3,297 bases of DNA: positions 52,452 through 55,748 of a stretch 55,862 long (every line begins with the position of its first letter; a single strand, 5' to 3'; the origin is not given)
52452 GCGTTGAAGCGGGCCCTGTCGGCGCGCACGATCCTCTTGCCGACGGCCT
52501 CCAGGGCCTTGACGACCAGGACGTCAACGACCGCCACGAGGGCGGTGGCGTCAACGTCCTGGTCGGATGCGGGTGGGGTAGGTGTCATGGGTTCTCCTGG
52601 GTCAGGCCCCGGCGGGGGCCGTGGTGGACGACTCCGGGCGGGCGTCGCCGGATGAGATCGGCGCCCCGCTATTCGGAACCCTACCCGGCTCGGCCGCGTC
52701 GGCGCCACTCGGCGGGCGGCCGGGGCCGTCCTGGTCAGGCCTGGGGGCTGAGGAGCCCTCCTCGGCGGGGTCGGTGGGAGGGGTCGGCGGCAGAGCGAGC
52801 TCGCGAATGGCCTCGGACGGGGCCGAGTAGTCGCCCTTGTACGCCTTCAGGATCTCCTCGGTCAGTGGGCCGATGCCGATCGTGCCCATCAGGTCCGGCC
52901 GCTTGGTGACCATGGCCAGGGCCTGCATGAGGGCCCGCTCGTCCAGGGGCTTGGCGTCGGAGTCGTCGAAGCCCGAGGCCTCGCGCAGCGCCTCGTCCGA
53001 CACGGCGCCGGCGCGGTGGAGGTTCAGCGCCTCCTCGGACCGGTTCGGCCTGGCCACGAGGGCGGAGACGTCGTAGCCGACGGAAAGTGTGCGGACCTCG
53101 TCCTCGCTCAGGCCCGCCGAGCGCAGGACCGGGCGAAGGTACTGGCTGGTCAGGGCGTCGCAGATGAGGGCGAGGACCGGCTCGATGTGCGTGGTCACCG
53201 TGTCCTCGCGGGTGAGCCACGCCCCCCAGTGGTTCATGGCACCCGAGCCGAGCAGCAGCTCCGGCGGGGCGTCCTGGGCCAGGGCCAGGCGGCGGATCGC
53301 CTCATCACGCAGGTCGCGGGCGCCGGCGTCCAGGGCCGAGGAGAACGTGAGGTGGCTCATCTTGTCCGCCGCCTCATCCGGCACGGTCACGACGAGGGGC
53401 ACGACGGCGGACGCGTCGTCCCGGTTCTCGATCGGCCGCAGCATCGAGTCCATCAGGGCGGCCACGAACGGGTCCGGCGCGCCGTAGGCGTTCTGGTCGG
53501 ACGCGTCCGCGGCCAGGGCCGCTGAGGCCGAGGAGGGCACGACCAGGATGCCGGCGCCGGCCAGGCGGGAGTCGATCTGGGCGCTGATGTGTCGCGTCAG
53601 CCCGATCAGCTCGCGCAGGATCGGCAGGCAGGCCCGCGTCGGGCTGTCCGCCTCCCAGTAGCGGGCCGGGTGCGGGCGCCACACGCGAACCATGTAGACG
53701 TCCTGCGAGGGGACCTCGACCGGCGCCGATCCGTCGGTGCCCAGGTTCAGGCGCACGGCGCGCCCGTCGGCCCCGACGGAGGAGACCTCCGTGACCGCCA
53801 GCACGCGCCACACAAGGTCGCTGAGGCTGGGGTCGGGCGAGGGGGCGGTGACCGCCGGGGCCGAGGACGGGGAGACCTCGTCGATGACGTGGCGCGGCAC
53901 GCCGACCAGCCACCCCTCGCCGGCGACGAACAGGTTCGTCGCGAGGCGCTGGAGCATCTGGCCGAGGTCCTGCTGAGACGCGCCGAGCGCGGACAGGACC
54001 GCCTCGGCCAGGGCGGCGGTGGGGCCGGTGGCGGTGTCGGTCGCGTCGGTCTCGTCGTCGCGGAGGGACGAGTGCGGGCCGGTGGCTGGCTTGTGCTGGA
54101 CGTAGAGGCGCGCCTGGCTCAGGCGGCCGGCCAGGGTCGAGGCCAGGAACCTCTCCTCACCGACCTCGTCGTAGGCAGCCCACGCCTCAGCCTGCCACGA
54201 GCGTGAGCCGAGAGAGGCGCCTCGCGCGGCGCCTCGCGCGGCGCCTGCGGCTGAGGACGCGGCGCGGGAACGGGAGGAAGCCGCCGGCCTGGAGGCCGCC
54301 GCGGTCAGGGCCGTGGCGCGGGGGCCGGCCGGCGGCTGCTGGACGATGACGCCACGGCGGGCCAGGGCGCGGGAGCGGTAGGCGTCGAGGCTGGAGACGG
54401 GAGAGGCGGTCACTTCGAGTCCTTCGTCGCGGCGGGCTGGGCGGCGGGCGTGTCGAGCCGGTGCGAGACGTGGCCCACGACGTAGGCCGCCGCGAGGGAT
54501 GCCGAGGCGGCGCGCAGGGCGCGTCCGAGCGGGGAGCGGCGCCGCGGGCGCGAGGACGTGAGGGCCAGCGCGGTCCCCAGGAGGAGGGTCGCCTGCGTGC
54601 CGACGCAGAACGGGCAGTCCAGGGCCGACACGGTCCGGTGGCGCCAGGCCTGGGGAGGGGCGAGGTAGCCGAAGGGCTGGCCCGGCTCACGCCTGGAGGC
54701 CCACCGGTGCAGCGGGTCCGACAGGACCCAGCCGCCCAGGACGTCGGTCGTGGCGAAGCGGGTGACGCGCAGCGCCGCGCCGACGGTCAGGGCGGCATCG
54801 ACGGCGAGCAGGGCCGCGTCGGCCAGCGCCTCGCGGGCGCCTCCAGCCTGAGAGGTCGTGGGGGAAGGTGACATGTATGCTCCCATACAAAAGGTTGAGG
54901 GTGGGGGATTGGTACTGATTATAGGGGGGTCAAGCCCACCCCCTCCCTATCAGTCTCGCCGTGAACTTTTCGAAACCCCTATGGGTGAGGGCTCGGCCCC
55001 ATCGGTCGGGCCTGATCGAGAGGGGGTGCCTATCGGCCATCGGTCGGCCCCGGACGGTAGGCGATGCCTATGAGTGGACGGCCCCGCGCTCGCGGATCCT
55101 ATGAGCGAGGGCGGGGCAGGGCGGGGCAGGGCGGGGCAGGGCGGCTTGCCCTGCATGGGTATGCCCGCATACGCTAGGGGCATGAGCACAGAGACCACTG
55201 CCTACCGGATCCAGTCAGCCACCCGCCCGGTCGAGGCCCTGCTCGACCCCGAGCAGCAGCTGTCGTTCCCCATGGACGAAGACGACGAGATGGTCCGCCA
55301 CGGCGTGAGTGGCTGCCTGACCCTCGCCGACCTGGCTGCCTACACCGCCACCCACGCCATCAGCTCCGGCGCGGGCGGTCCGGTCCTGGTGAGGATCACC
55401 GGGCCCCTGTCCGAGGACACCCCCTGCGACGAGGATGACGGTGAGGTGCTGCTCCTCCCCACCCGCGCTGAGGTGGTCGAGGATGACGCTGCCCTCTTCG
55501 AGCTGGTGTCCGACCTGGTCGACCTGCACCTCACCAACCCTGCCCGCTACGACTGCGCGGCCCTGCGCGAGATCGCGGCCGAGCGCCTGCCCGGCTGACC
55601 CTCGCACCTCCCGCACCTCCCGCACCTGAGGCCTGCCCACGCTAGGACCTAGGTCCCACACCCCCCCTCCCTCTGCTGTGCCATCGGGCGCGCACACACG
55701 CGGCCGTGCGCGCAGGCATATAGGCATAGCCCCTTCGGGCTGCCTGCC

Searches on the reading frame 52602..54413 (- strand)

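Call 12: search_protein_families(library=phrogs, proteins=[window:52602-54413:-], max_evalue=0.00001)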
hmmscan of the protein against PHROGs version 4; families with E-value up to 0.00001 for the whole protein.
window:52602-54413:- (603 aa): 1 family
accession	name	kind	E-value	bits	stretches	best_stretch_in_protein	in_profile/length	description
phrog_776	-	head and packaging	1.2e-113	382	1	33-563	21-509/620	portal protein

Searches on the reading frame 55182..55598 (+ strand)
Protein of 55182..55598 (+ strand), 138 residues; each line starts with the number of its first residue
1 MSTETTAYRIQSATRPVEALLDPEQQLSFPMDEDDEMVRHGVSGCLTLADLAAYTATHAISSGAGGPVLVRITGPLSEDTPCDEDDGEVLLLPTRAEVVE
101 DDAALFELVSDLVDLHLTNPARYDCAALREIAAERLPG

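Call 10: search_protein_families(library=pfam, proteins=[window:55182-55598:+], max_evalue=0.01)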
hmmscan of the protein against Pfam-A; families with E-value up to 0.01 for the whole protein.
window:55182-55598:+ (138 aa): 0 families

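Call 23: search_protein_families(library=phrogs, proteins=[window:55182-55598:+], max_evalue=0.01)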
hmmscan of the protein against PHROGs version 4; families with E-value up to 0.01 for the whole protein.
window:55182-55598:+ (138 aa): 0 families

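Call 70: find_homologous_proteins(query=window:55182-55598:+, max_evalue=0.001)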
Query window:55182-55598:+ (138 aa): 106 proteins with E <= 0.001 among 421 candidates.
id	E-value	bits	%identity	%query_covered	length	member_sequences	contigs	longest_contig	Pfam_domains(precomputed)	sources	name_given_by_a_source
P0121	6.9e-81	286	98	100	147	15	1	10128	-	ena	-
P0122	3.7e-67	242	87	99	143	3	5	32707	-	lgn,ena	-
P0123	4.4e-63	229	81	99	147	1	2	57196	-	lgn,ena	-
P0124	6.4e-63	228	81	100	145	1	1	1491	-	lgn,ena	-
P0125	6.5e-63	228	81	99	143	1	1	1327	-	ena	-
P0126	3.9e-62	226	80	99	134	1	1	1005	-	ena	-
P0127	1.7e-59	217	79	99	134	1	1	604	-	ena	-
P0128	2.5e-58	213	76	100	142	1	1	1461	-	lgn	-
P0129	1.5e-56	208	76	92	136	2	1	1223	-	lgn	-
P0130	6.9e-56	206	76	98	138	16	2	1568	-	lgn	-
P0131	3.7e-55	203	76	98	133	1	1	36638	-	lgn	-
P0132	2.8e-54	200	74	98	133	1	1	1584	-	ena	-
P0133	7.5e-54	199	76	95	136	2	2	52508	-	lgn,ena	-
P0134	9.4e-54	199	75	99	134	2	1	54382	-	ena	-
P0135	1.2e-53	198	74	98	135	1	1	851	-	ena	-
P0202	5.7e-38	148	60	94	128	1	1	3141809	-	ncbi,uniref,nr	ncbi:hypothetical protein CWT12_12155 [Actinomyces sp. 432]|uniref:hypothetical protein n=1 Tax=Acti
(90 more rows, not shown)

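Call 71: find_encoding_contigs(protein=P0202, flank=10000, max_places=3)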
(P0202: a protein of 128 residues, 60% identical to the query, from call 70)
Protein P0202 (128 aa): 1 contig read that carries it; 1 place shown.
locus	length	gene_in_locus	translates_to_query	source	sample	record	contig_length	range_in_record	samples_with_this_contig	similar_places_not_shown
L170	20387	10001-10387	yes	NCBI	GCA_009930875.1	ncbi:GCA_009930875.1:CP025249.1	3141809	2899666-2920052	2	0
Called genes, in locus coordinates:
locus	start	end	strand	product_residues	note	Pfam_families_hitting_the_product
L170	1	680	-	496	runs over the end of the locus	PF01471:PG_binding_1 (weak)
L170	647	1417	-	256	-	-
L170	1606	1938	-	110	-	-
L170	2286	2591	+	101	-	PF06013:WXG100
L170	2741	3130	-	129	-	-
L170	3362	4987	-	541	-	PF00118:Cpn60_TCP1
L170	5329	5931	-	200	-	PF13399:LytR_C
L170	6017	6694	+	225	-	PF03167:UDG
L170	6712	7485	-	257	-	PF13938:DUF4213, PF04016:DUF364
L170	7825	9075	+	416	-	PF14659:Phage_int_SAM_3 (weak), PF00589:Phage_integrase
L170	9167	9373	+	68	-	-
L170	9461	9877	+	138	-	PF12728:HTH_17 (weak)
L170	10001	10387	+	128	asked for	-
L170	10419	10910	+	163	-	-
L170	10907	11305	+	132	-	PF13551:HTH_29 (faint), PF13384:HTH_23 (weak)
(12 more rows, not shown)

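Call 79: predict_structure(alignment_id=A2)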
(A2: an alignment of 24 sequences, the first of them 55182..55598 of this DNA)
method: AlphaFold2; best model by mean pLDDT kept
length: 138 residues; sequences in the alignment: 24
mean_pLDDT: 90.8   pTM: 0.85
mean pLDDT of the five models: 90.8, 90.6, 90.5, 90.3, 88.0
residues with pLDDT >= 90: 102; 70-90: 30; 50-70: 5; < 50: 1
segments of 3 or more residues with pLDDT < 50: none
pLDDT, mean of each block of 10 residues (from residue 1): 87 92 89 84 96 89 83 96 94 95 90 95 96 86
secondary structure, 60 per line:
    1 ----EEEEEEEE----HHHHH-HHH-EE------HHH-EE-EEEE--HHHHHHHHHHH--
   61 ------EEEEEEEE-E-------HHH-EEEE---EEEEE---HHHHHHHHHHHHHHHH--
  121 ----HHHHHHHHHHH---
elements in order: E5-12 H17-21 E42-45 H48-58 E67-74 E88-91 E95-99 H103-118 H125-135

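Call 82: fold_search(model_id=the predicted structure, library=pdb)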
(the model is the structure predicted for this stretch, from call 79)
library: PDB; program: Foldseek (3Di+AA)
matches with E <= 10: 147; with E <= 0.001: 0
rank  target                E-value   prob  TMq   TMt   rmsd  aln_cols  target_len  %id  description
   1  1h54_B                2.8e-01  0.08  0.17  0.04  15.1        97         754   12  Maltose phosphorylase from Lactobacillus brevis (released 2001-09-05)
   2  1dtp                  7.4e-01  0.15  0.36  0.29   9.2       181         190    9  THE STRUCTURE OF THE ISOLATED CATALYTIC DOMAIN OF DIPHTHERIA TOXIN (released 1994-11-01)
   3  9biw_B                8.9e-01  0.10  0.26  0.09   6.8        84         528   18  Crystal structure of Chelona Toxin, a diphtheria toxin homolog, from Austwickia chelonae (released 2024-08-07)
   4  7uy5_J                1.0e+00  0.06  0.24  0.24  12.8       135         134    8  Tetrahymena telomerase with CST (released 2022-07-13)
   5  7f6w                  1.0e+00  0.06  0.28  0.10  12.7       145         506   15  Crystal structure of Saccharomyces cerevisiae lysyl-tRNA Synthetase (released 2022-02-16)
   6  3a20_A                1.0e+00  0.04  0.19  0.21  13.3       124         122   14  L122K mutant of FMN-binding protein from Desulfovibrio vulgaris (Miyazaki F) (released 2009-05-19)
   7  1wli_A                1.1e+00  0.03  0.18  0.20  13.3       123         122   14  L122Y mutant of FMN-binding protein from Desulfovibrio vulgaris (Miyazaki F) (released 2005-07-19)
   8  4ow6_A                1.2e+00  0.08  0.24  0.09   7.0        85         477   18  Crystal structure of Diphtheria Toxin at acidic pH (released 2014-04-02)
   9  7k7e_B                1.2e+00  0.07  0.23  0.09   6.8        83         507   22  Crystal structure of diphtheria toxin from crystals obtained at pH 7.0 (released 2020-11-18)
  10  5xgt_A                1.2e+00  0.05  0.21  0.26  10.9       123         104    6  Crystal structure of the N-terminal domain of Staphylococcus aureus single-stranded DNA-binding protein SsbA at 1.82 a (released 2017-08-09)
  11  6eci_R                1.3e+00  0.04  0.18  0.21  13.6       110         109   18  Structure of the FAD binding protein MSMEG_5243 from Mycobacterium smegmatis (released 2018-12-26)
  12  6w6w_D                1.5e+00  0.08  0.19  0.22   8.1        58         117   16  Cryo-EM structure of CST bound to telomeric single-stranded DNA (released 2020-06-03)
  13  1se8                  1.6e+00  0.14  0.18  0.12   3.4        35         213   20  Structure of single-stranded DNA-binding protein (SSB) from D. radiodurans (released 2004-06-15)
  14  6w6w_C                1.6e+00  0.07  0.19  0.10   9.9        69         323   16  Cryo-EM structure of CST bound to telomeric single-stranded DNA (released 2020-06-03)
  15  9oqs                  1.7e+00  0.02  0.16  0.12  18.3       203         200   12  N-hydroxylamine dehydratase (NohD) crystal structure with heme (released 2025-12-03)
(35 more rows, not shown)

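Call 85: fold_search(model_id=the predicted structure, library=viral)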
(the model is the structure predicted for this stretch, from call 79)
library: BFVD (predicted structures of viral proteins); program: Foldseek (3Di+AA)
matches with E <= 10: 325; with E <= 0.001: 0
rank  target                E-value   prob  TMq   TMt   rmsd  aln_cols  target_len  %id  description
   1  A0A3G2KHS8            9.6e-03  0.90  0.40  0.30   9.3       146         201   15  Uncharacterized protein [Arthrobacter phage Maureen]
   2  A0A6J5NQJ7            4.2e-02  0.63  0.36  0.42   5.6       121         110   12  Uncharacterized protein [uncultured Caudovirales phage]
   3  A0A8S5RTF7            4.7e-02  0.82  0.42  0.23   8.6       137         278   14  Uncharacterized protein [Siphoviridae sp. ctfHp48]
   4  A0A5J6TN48            5.7e-02  0.66  0.35  0.41   8.7       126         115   14  (no name in the UniProt tables at hand)
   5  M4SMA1                6.9e-02  0.82  0.43  0.43   4.5       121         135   16  (no name in the UniProt tables at hand)
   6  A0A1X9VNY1            1.9e-01  0.15  0.30  0.16  14.2       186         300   11  Uncharacterized protein (Fragment) [Mimivirus AB-566-O17]
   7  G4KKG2                2.3e-01  0.25  0.37  0.31  11.7       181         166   10  (no name in the UniProt tables at hand)
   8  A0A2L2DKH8            2.5e-01  0.21  0.34  0.12   9.7       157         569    9  Ankyrin repeat protein [Acanthamoeba polyphaga mimivirus]
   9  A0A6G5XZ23            2.8e-01  0.35  0.41  0.20   8.3       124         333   13  (no name in the UniProt tables at hand)
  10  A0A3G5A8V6            3.0e-01  0.41  0.31  0.24   3.5        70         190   10  Uncharacterized protein [Hyperionvirus sp.]
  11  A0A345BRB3            3.4e-01  0.41  0.40  0.32   5.1       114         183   13  (no name in the UniProt tables at hand)
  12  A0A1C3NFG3            3.6e-01  0.63  0.41  0.33   4.5       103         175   10  (no name in the UniProt tables at hand)
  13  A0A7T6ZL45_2          3.6e-01  0.30  0.38  0.08   7.6       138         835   11  (no name in the UniProt tables at hand)
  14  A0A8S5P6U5            3.9e-01  0.06  0.20  0.18  16.5       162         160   10  Single strand binding protein (Fragment) [Podoviridae sp. ctPr92]
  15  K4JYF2                4.4e-01  0.10  0.14  0.12  10.2        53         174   17  Uncharacterized protein [Abalone herpesvirus (isolate Abalone/Australia/Victoria/2009)]
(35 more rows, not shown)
